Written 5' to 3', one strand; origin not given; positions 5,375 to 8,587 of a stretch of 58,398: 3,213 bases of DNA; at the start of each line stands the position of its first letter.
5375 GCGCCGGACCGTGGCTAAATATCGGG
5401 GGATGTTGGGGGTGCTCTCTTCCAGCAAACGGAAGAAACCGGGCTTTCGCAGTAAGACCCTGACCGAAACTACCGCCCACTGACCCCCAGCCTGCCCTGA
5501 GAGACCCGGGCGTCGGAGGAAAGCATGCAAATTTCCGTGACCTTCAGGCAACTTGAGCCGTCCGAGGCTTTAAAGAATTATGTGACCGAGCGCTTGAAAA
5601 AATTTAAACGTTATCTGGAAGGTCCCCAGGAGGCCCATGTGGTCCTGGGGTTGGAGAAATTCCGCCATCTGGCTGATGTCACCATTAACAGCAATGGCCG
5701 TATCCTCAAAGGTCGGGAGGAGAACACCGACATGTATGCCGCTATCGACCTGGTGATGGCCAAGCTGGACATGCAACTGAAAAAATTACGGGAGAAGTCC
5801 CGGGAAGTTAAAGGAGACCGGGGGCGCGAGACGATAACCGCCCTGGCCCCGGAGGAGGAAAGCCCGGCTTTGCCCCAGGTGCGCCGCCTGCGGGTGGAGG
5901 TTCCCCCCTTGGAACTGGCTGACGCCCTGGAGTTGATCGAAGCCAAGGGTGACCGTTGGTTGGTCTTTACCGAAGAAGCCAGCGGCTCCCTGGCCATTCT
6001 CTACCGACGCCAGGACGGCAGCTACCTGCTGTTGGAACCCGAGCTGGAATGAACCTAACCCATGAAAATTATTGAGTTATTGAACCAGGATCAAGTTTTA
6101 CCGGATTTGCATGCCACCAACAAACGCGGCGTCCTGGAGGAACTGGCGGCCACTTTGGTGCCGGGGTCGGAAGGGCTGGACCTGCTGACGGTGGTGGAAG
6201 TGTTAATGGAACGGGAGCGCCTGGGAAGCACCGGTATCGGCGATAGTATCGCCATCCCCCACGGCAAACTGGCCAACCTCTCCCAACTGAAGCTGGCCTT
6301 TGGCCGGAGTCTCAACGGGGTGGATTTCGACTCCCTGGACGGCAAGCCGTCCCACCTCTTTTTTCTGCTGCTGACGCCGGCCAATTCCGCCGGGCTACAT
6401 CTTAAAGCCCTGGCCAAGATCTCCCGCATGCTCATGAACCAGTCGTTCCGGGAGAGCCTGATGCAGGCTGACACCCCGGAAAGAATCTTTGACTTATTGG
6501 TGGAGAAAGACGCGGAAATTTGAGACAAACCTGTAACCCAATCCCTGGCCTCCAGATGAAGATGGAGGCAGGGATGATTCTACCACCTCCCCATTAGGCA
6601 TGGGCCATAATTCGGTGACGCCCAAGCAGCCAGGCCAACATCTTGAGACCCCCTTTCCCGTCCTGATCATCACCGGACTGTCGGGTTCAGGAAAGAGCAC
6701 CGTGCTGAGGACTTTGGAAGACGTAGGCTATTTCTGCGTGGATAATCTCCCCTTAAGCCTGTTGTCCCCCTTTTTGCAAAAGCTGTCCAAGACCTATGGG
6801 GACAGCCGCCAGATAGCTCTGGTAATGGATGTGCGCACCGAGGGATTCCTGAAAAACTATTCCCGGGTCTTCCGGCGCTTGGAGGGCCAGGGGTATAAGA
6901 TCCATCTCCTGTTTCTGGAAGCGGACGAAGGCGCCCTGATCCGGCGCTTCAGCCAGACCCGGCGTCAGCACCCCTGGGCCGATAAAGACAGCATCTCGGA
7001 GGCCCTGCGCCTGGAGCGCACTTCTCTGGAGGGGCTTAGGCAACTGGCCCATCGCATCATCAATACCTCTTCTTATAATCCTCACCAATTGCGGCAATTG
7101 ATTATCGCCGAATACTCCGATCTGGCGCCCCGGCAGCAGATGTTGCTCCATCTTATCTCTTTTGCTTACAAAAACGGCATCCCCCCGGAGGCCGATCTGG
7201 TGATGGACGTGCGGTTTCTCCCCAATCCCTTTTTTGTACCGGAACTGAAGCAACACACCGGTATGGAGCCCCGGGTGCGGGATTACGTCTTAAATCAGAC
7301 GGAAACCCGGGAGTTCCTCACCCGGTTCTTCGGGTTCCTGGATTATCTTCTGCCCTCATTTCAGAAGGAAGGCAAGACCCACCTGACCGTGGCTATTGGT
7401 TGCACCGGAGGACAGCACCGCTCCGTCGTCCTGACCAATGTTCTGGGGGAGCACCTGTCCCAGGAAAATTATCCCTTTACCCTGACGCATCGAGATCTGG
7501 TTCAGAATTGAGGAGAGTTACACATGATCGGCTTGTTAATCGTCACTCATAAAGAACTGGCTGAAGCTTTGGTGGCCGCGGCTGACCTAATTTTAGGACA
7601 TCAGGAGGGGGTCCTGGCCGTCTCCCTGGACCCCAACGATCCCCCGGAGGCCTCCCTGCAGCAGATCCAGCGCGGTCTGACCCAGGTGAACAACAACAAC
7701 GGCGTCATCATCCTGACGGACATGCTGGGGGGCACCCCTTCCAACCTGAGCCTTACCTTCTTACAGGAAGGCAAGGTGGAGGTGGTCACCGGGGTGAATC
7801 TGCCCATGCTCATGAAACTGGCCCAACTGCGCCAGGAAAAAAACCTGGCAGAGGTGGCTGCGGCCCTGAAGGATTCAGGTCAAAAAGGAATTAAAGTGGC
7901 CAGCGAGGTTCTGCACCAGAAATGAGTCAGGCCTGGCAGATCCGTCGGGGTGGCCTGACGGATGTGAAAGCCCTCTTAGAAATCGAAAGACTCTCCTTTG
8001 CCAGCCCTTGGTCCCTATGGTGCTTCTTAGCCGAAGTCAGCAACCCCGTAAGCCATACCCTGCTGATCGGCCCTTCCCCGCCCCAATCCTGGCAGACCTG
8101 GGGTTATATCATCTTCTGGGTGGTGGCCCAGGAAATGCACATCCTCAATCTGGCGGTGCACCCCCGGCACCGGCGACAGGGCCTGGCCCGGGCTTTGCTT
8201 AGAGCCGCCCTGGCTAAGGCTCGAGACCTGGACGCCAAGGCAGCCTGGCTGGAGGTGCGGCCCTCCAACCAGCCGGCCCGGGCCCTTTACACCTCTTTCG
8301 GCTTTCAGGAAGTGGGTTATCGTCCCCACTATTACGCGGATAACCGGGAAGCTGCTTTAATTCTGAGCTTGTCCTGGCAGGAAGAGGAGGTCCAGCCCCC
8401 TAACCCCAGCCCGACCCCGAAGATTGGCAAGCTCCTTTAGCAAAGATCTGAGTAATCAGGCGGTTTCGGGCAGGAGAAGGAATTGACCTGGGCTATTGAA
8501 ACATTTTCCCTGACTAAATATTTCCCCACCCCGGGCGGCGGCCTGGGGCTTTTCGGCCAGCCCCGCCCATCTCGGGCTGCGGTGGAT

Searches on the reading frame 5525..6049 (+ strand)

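Call 70: search_protein_families(library=pfam, proteins=[window:5525-6049:+], max_evalue=0.0001)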
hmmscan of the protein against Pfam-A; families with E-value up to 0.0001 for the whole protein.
window:5525-6049:+ (175 aa): 2 families
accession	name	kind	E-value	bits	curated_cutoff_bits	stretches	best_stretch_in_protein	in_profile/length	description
PF02482.25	Ribosomal_S30AE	-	9.8e-23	81.1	23.7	1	3-92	1-87/88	Sigma 54 modulation protein / S30EA ribosomal protein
PF16321.10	Ribosom_S30AE_C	-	1.7e-08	34.5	25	1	119-167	7-55/57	Sigma 54 modulation/S30EA ribosomal protein C terminus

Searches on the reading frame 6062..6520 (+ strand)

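Call 70: search_protein_families(library=pfam, proteins=[window:6062-6520:+], max_evalue=0.0001)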
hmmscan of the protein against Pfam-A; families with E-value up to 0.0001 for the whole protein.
window:6062-6520:+ (153 aa): 1 family
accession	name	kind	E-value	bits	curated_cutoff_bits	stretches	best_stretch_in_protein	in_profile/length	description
PF00359.27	PTS_EIIA_2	-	1.5e-33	116.2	27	1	6-147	2-142/144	Phosphoenolpyruvate-dependent sugar phosphotransferase system, EIIA 2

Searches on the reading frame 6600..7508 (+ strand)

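Call 70: search_protein_families(library=pfam, proteins=[window:6600-7508:+], max_evalue=0.0001)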
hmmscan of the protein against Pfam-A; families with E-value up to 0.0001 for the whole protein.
window:6600-7508:+ (303 aa): 2 families
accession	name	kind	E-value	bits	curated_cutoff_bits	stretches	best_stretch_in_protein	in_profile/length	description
PF22740.1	PapZ_C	-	1.6e-46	157.8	27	1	182-300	2-120/121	RapZ C-terminal domain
PF03668.21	RapZ-like_N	-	2.5e-42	144.8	25.4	1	21-169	3-151/158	RapZ-like N-terminal domain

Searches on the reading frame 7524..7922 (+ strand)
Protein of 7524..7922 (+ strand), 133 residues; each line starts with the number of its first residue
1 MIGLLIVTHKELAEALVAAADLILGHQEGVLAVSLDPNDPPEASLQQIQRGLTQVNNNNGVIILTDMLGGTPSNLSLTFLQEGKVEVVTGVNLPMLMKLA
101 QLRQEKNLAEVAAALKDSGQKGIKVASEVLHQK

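Call 70: search_protein_families(library=pfam, proteins=[window:7524-7922:+], max_evalue=0.0001)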
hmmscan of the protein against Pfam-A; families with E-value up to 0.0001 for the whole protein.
window:7524-7922:+ (133 aa): 1 family
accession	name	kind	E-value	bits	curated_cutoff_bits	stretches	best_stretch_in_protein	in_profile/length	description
PF03610.21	EIIA-man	-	2e-25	89.6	21.4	1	3-115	1-115/116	PTS system fructose IIA component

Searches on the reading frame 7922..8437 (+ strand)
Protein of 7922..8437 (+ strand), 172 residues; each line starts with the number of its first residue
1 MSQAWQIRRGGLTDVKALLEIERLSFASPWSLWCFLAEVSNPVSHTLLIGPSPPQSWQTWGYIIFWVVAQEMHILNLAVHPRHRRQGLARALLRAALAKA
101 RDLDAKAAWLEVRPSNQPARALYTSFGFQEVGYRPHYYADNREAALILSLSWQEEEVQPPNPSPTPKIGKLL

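Call 71: search_protein_families(library=pfam, proteins=[window:7922-8437:+], max_evalue=0.0001)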
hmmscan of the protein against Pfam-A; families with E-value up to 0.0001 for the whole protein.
window:7922-8437:+ (172 aa): 6 families
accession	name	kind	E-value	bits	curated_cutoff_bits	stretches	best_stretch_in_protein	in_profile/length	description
PF00583.31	Acetyltransf_1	-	8.2e-18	65.2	20.7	1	61-128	46-116/116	Acetyltransferase (GNAT) family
PF13508.13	Acetyltransf_7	-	2.1e-13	50.9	27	1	61-130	16-84/84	Acetyltransferase (GNAT) domain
PF13673.13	Acetyltransf_10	-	7.3e-11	42.6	23.6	1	61-132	44-111/128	Acetyltransferase (GNAT) domain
PF08445.16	FR47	-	4.3e-09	36.7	22.1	1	66-131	15-80/86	FR47-like protein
PF13302.13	Acetyltransf_3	-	2.8e-05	25.3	25.4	1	60-129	66-138/138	Acetyltransferase (GNAT) domain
PF13527.13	Acetyltransf_9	-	3.7e-05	24.2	25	1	74-129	75-125/127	Acetyltransferase (GNAT) domain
